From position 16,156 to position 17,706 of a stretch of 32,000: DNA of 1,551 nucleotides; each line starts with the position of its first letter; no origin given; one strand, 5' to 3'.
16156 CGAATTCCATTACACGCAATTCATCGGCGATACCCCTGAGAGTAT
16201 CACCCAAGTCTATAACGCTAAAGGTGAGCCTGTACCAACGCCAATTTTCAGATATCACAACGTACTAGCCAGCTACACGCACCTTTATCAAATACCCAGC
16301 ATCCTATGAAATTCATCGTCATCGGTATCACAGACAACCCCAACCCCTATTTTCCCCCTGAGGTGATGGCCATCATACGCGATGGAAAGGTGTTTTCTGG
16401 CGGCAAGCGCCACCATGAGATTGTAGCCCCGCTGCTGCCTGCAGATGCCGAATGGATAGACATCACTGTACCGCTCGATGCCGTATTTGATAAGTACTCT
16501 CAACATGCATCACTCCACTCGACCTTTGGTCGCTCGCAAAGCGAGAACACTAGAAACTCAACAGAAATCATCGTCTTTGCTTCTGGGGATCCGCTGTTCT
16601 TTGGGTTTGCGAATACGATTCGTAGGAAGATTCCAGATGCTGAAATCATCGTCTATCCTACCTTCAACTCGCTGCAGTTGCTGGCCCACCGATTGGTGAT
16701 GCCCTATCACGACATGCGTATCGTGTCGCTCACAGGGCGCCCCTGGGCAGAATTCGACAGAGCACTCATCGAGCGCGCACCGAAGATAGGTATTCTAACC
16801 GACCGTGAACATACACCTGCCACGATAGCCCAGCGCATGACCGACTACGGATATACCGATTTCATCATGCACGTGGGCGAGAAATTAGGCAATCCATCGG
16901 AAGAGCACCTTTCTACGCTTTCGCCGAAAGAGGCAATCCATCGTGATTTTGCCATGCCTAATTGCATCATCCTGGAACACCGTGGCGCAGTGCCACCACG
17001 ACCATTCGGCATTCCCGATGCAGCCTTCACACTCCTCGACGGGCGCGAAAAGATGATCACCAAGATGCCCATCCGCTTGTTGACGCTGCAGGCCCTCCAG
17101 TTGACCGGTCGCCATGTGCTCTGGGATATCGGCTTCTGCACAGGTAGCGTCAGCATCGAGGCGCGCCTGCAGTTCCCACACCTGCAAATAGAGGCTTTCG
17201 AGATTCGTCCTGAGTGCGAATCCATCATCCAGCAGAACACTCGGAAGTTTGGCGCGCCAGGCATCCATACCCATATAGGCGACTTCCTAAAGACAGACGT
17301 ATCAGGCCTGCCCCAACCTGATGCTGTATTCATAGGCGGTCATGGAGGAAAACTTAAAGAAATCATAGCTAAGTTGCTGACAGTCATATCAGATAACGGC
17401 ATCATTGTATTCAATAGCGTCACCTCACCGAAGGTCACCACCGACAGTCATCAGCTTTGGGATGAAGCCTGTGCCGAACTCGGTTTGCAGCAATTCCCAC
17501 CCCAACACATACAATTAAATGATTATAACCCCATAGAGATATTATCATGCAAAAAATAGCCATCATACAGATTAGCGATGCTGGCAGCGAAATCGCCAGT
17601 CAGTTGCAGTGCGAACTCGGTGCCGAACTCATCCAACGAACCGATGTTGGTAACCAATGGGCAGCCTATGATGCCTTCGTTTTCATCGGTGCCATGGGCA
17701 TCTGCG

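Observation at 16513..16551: A 39-nt hairpin module inserted in the same reading frame in two different B12 enzymes (cbiET and cobT; second copy at 25192-25230)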

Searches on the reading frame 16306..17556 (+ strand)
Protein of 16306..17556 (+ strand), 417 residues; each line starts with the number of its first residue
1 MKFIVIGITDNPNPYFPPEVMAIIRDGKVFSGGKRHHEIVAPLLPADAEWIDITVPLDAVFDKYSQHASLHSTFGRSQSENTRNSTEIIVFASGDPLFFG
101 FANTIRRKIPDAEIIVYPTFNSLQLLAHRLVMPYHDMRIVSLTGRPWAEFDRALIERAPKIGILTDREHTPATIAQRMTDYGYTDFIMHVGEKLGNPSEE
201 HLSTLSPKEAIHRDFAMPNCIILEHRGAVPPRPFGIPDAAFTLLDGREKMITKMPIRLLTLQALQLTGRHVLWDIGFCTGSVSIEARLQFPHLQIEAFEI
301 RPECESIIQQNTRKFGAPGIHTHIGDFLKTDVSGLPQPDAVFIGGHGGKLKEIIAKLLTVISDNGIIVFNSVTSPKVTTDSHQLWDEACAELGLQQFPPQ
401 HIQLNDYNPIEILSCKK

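Call 33: find_homologous_proteins(query=window:16306-17556:+, max_evalue=1e-30)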
Query window:16306-17556:+ (417 aa): 7980 proteins with E <= 1e-30 among 8000 candidates; the best 120 are listed.
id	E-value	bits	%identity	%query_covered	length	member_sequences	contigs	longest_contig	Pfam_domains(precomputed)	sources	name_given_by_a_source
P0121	9.7e-277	935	97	100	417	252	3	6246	PF00590.26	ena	-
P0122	1.2e-253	859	92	100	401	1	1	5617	PF00590.26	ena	-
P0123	2.5e-226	769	81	100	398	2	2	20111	PF00590.26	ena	-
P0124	4.6e-224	762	80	100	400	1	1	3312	PF00590.26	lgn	-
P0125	2.2e-219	747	79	100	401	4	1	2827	PF00590.26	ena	-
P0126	2.6e-219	746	79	100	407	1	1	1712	PF00590.26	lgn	-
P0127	2.1e-218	743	78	100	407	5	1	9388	PF00590.26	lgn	-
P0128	2.5e-218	743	79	100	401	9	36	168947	PF00590.26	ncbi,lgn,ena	-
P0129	3.3e-218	743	78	100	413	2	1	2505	PF00590.26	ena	-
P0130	3.9e-217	739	78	100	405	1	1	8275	PF00590.26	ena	-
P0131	5.8e-211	719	74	100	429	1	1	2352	PF00590.26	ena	-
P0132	6.9e-210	715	76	100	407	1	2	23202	PF00590.26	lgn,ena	-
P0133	1.7e-209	714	76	100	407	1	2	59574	PF00590.26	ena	-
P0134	3.5e-209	713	74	99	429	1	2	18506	PF00590.26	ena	-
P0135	6.8e-209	712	74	99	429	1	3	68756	PF00590.26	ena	-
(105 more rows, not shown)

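Call 35: find_encoding_contigs(protein=P0122, flank=2000, max_places=1)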
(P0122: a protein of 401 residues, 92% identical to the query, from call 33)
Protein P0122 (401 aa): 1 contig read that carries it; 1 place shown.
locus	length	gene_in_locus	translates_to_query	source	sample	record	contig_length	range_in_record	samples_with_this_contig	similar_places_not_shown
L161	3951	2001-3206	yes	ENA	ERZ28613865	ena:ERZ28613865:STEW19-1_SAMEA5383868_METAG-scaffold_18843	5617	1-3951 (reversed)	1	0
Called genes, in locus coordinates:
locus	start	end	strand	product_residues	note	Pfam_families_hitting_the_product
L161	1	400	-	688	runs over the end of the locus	?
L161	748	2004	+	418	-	PF01656:CbiA, PF13500:AAA_26, PF07685:GATase_3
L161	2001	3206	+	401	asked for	PF00590:TP_methylase (weak)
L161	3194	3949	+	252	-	?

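Call 80: search_solved_structures(query=window:16306-17556:+, show_alignments=2, max_evalue=0.00001)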
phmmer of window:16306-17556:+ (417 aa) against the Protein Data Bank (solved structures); distinct sequences matched with E-value up to 0.00001: 3.
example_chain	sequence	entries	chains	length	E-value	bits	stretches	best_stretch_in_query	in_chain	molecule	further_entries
3e05_A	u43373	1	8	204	1.3e-22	83.4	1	235-414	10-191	Precorrin-6Y C5,15-methyltransferase (Decarboxylating)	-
3njr_A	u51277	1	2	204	4.4e-11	45.4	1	228-376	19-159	Precorrin-6y methylase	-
3hm2_A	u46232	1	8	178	4.2e-06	29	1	249-373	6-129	precorrin-6Y C5,15-methyltransferase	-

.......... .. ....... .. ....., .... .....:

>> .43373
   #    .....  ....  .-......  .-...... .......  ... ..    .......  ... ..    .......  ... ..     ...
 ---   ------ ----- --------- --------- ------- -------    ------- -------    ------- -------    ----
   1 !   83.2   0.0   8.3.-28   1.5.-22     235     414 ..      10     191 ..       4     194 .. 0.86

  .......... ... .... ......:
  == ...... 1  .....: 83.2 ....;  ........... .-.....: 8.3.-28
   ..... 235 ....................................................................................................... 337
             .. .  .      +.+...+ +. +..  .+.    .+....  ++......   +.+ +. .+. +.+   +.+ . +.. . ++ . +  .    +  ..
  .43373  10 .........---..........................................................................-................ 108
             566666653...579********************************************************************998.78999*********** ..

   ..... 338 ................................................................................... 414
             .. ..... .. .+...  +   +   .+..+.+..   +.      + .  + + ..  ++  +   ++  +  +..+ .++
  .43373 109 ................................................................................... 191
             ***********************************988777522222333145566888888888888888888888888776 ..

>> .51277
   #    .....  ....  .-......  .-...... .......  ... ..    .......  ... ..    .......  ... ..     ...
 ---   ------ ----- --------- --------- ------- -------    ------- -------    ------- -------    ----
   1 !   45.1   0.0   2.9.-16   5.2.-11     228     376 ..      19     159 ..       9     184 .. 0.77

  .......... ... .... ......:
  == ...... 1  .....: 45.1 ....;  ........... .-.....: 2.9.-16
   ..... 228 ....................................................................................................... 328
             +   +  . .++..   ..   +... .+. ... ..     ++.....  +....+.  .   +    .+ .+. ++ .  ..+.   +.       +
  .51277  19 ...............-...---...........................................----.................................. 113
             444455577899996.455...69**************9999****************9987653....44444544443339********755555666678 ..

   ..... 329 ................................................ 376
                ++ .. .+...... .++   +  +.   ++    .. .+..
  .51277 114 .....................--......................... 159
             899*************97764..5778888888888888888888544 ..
